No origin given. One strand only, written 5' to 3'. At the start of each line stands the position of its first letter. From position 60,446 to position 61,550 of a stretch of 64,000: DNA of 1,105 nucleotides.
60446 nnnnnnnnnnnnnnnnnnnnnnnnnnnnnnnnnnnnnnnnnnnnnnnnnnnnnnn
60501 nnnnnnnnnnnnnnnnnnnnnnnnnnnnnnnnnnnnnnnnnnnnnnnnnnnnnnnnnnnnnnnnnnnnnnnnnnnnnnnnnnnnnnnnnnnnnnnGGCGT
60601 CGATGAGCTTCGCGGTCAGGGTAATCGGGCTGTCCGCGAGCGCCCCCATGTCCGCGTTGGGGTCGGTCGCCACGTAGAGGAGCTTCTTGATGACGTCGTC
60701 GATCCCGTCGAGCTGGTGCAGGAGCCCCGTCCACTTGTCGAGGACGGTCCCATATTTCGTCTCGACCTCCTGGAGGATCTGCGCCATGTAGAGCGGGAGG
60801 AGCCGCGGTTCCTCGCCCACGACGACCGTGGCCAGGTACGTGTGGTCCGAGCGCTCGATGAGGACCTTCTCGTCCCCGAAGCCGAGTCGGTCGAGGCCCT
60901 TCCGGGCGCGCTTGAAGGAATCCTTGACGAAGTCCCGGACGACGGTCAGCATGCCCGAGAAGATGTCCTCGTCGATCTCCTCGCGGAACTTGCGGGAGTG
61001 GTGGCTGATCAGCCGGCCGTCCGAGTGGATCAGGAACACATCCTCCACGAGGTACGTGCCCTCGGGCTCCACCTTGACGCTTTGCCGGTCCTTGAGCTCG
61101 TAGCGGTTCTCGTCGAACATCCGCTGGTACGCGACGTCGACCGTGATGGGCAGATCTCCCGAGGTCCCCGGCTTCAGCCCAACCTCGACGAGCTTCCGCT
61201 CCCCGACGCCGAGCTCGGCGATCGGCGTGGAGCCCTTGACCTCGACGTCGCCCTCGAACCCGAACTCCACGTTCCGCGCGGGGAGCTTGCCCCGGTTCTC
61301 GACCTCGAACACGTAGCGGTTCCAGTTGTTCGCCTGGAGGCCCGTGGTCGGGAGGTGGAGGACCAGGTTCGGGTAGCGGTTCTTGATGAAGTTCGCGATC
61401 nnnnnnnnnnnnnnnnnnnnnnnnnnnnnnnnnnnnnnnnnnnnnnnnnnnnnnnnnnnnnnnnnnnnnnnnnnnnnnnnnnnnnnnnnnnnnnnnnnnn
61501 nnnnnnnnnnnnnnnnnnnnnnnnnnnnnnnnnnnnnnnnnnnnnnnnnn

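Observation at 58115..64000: Giant (>1,960 aa) repeat protein: about 13 helical-hairpin repeats, two duplicated beta-sandwich + Roadblock-like modules, and an aminoacyl-tRNA-synthetase-like C-terminal tail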

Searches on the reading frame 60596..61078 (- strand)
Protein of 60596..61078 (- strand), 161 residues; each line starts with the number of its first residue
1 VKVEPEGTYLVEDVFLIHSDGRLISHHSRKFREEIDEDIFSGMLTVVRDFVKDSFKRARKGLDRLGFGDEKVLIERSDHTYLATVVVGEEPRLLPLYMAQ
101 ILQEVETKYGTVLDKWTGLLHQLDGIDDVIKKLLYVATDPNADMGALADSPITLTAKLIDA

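Call 25: search_solved_structures(query=A1, max_evalue=10, show_alignments=2)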
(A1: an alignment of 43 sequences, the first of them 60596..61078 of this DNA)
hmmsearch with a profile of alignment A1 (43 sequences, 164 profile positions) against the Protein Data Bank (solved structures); distinct sequences matched with E-value up to 10: 0.

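Call 34: predict_structure(alignment_id=A1)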
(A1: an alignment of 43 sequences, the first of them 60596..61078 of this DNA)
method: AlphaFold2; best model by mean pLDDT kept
length: 161 residues; sequences in the alignment: 43
mean_pLDDT: 87.0   pTM: 0.84
mean pLDDT of the five models: 87.0, 84.4, 82.7, 82.4, 81.4
residues with pLDDT >= 90: 81; 70-90: 68; 50-70: 12; < 50: 0
segments of 3 or more residues with pLDDT < 50: none
pLDDT, mean of each block of 10 residues (from residue 1): 81 93 89 65 79 72 83 93 92 95 96 92 94 92 89 89 81
secondary structure, 60 per line:
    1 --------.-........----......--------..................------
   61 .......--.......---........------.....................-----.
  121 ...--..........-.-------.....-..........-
elements in order: E11-18 E23-28 H37-54 E61-67 E70-76 E80-87 H94-114 H120-123 H126-135 H145-149 H151-160

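Call 62: search_protein_families(library=pfam, proteins=[window:60596-61078:-], max_evalue=10)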
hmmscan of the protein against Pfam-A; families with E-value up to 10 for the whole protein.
window:60596-61078:- (161 aa): 0 families

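Call 63: search_protein_representatives(alignment_id=A1)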
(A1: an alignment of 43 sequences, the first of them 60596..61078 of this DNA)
Query: 43 sequences, 164 profile positions. Proteins with E-value up to 0.001 (for the whole library): 4155; up to 1e-10: 2432; up to 1e-30: 56. The best 150 are listed.
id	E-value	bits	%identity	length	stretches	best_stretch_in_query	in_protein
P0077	2.4e-150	512.0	-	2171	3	3-161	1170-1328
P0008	4.2e-135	462.4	-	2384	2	1-161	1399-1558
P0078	5.0e-128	439.4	-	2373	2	1-161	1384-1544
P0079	3.7e-120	413.8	-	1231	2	1-156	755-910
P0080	2.3e-119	411.2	-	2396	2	1-161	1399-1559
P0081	5.3e-119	410.1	-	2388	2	1-160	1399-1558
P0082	7.9e-119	409.5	-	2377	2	1-159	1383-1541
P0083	1.3e-117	405.6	-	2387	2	1-160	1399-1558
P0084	3.7e-117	404.1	-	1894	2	2-161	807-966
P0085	3.3e-115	397.7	-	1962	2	4-161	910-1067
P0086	7.3e-107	370.6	-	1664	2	2-161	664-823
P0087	3.7e-100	348.8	-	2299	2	4-162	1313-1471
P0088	1.2e-98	343.9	-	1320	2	3-152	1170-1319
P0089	5.3e-97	338.5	-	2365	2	1-160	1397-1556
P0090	2.9e-96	336.1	-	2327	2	2-141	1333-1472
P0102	3.0e-57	209.3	-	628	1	1-164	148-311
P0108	1.0e-46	175.0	-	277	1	1-164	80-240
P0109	8.1e-46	172.1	-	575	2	7-128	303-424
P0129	9.5e-31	123.1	-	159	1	9-139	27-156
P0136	1.4e-29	119.3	-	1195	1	5-134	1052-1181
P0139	6.7e-29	117.0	-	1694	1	9-131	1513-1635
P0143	5.6e-28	114.1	-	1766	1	8-134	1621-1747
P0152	3.0e-27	111.7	-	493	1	9-133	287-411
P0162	1.6e-26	109.3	-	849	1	9-134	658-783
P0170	3.8e-26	108.1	-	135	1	10-130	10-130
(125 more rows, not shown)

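Call 64: search_protein_families(library=pfam, proteins=[P0139, P0143, P0109, P0152, P0129, P0170, P0136, P0162, P0102, P0108], max_evalue=0.001)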
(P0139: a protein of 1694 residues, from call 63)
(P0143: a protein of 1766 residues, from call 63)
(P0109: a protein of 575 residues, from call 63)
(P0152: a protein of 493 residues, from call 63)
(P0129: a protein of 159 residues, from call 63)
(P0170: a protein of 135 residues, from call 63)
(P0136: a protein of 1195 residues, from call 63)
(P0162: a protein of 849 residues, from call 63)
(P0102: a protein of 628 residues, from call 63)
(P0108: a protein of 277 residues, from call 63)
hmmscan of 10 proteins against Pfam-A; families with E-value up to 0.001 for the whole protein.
P0139 (1694 aa): 9 families
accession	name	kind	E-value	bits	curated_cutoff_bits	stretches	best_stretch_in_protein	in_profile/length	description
PF18911.6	PKD_4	-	2.8e-83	274.5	27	7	869-949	3-83/85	PKD domain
PF00801.26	PKD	-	1.4e-56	188.9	23.5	6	1135-1195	13-75/80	PKD domain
PF13517.12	FG-GAP_3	-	1.1e-26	93.7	26.9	3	293-355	1-60/61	FG-GAP-like repeat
PF01839.29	FG-GAP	-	3.3e-13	49.6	22.1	0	240-257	5-22/37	FG-GAP repeat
PF08329.16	ChitinaseA_N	-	1.1e-07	32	21.2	0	1253-1289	69-104/133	Chitinase A, N-terminal domain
PF22184.2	CBM_56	-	4.7e-05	24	27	1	1410-1463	15-65/75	Carbohydrate binding module family 56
PF23727.1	Beta-prop_FAM234A_B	-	0.0001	21.4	26.4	0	555-625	95-162/467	FAM234A/B beta-propeller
PF13248.11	Zn_ribbon_3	-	0.00016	21.5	27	1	1652-1672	4-24/26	zinc-ribbon domain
PF13240.11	Zn_Ribbon_1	-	0.00024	21.2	25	1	1653-1674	2-23/23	zinc-ribbon domain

P0143 (1766 aa): 8 families
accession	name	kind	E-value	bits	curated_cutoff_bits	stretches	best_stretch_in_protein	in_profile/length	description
PF18911.6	PKD_4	-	4.9e-125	408.3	27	10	802-881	3-84/85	PKD domain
PF00801.26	PKD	-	2.3e-80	265.1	23.5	8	813-880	10-79/80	PKD domain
PF13517.12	FG-GAP_3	-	1.4e-13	51.7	26.9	2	491-525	26-60/61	FG-GAP-like repeat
PF13927.12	Ig_3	-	1.2e-08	35.8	30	0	718-768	2-47/78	Immunoglobulin domain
PF22352.2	K319L-like_PKD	-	1.1e-05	25.8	27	0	1421-1482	15-77/84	K319L-like, PKD domain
PF07495.19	Y_Y_Y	-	1.5e-05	25.2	26.6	0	927-963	25-60/65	Y_Y_Y domain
PF13027.11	DUF3888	-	0.00038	21.2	22.2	0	1259-1305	24-74/87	Protein of unknown function (DUF3888)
PF18981.6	InlK_D3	-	0.00082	19.8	25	0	1460-1488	45-73/75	Internalin K domain (D3/D4)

P0109 (575 aa): 0 families

P0152 (493 aa): 6 families
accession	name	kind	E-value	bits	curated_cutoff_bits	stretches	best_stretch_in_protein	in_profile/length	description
PF18911.6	PKD_4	-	5.7e-17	62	27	2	69-152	1-81/85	PKD domain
PF00801.26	PKD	-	1.4e-12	47.9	23.5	2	100-149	27-74/80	PKD domain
PF13240.11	Zn_Ribbon_1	-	4.3e-05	23.6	25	1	445-466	2-23/23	zinc-ribbon domain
PF13248.11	Zn_ribbon_3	-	8.2e-05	22.4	27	1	442-466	2-26/26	zinc-ribbon domain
PF12773.13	DZR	-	0.00021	21.8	27.3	1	445-467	1-23/45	Double zinc ribbon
PF10571.15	UPF0547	-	0.00034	21.1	29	1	444-463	2-21/26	Uncharacterised protein family UPF0547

P0129 (159 aa): 0 families

P0170 (135 aa): 0 families

P0136 (1195 aa): 1 family
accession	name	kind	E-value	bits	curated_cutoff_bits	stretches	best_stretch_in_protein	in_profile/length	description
PF17963.7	Big_9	-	2.3e-13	51.3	23.6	1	659-739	10-89/89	Bacterial Ig domain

P0162 (849 aa): 7 families
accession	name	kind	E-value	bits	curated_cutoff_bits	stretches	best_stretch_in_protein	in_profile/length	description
PF18911.6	PKD_4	-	3e-64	213.5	27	5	255-330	2-78/85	PKD domain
PF00801.26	PKD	-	7.3e-40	135.3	23.5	4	181-248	9-77/80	PKD domain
PF08329.16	ChitinaseA_N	-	2.9e-08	33.9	21.2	0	211-256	66-111/133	Chitinase A, N-terminal domain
PF22184.2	CBM_56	-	4.7e-05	24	27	1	549-611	10-70/75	Carbohydrate binding module family 56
PF16967.11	TcfC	-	7.9e-05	22.6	29.4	0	502-524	44-66/68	E-set like domain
PF16403.11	Bact_surface_Ig-like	-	0.00015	22.2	27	0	225-252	44-71/71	Bacterial surface protein, Ig-like domain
PF13240.11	Zn_Ribbon_1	-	0.00041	20.5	25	1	805-826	2-23/23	zinc-ribbon domain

P0102 (628 aa): 1 family
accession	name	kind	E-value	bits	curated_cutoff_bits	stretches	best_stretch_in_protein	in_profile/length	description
PF19302.4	DUF5915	-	3.8e-10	40.1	27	1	475-624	48-193/195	Domain of unknown function (DUF5915)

P0108 (277 aa): 0 families

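Call 66: list_cluster_members(proteins=[P0129, P0170, P0152, P0162, P0139, P0109, P0102, P0108, P0136, P0143])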
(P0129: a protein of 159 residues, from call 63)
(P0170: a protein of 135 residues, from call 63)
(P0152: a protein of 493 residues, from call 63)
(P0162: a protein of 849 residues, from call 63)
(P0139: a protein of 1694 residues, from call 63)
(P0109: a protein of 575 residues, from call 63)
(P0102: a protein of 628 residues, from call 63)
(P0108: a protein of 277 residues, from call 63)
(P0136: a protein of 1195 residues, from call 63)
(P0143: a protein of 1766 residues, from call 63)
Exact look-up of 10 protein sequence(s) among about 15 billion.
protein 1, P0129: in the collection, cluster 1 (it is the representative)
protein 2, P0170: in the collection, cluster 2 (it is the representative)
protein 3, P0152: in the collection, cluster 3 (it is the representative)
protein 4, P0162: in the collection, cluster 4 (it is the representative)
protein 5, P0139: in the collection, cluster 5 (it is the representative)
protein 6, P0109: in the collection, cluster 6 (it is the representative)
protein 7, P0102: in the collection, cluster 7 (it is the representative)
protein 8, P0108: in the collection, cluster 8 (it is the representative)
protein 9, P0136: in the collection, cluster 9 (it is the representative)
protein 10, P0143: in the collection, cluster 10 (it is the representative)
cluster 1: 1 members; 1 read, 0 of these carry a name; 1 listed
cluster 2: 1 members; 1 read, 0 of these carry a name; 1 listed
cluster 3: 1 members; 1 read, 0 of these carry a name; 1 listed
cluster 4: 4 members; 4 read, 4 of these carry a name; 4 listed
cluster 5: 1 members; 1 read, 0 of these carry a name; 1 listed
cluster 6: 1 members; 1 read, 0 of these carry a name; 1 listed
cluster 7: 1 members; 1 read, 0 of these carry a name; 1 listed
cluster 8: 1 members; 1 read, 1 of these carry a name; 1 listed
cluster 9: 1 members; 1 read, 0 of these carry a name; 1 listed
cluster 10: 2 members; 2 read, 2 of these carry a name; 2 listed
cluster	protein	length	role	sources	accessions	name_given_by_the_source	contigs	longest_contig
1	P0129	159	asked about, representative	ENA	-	-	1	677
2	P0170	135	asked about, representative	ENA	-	-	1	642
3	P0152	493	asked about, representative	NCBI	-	-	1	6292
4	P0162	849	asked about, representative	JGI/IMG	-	PKD repeat protein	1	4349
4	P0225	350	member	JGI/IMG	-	hypothetical protein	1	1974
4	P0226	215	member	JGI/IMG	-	hypothetical protein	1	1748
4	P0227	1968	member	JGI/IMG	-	PKD repeat protein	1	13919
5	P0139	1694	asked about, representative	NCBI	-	-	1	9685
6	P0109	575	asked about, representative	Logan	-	-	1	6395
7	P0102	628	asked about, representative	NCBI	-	-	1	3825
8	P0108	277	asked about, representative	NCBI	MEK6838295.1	MAG: hypothetical protein AABY08_00980, partial [Candidatus Thermoplasmatota archaeon]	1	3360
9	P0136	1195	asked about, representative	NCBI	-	-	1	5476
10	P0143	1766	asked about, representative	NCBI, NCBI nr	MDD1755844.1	MAG: PKD domain-containing protein [Methanomassiliicoccales archaeon] | PKD domain-containing protein [Methanomassiliicoccales archaeon]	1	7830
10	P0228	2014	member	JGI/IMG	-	PKD repeat protein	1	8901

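Call 69: search_protein_families(library=ncbifam, proteins=[P0170, P0129, P0152, P0109, window:60596-61078:-], max_evalue=1)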
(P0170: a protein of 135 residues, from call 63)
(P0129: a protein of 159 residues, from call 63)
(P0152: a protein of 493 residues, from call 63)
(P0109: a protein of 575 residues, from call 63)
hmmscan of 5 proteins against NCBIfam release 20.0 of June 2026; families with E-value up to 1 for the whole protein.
P0170 (135 aa): 0 families

P0129 (159 aa): 0 families

P0152 (493 aa): 8 families
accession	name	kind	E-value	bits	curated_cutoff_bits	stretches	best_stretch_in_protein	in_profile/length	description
TIGR00864.1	PCC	subfamily_domain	8e-05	19.2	1861.4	1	5-187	1331-1502/2700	polycystin cation channel protein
NF033497.1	rubre_like_arch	subfamily_domain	0.0043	16.7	32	1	444-469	2-29/34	rubrerythrin-like domain-containing protein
NF058582.1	Microco_LAVTG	domain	0.031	14.4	27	1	262-284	11-33/34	LAVTG motif-containing sortase-dependent surface protein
NF006580.0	PRK09105.1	subfamily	0.033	13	444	1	137-173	171-210/375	pyridoxal phosphate-dependent aminotransferase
NF053815.1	teico_TcaA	equivalog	0.05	12.4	550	1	442-475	1-34/463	membrane-associated protein TcaA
NF051461.1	pyoverd_PtaA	equivalog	0.066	11.9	500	1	137-173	159-198/359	pyoverdine biosynthesis transaminase PtaA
NF049953.1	ribbon_DG_selen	exception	0.079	12.9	130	1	440-465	145-170/172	zinc ribbon-containing (seleno)protein DG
NF041070.1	carrier_LysW_Arch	domain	0.14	12.3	75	1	442-469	2-36/57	alpha-aminoadipate/glutamate carrier protein LysW/ArgW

P0109 (575 aa): 1 family
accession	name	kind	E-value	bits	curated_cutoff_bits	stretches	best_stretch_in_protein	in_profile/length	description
TIGR04222.1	near_uncomplex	domain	0.12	12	43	1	12-82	119-185/229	TIGR04222 domain-containing membrane protein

window:60596-61078:- (161 aa): 0 families

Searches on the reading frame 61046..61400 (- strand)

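Call 82: search_solved_structures(query=window:61046-61400:-, max_evalue=1)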
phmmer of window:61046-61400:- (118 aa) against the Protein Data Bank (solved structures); distinct sequences matched with E-value up to 1: 1.
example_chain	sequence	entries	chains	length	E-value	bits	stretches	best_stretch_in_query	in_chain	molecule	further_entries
5ie0_A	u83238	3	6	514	0.052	17.3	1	6-83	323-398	Oxalate--CoA ligase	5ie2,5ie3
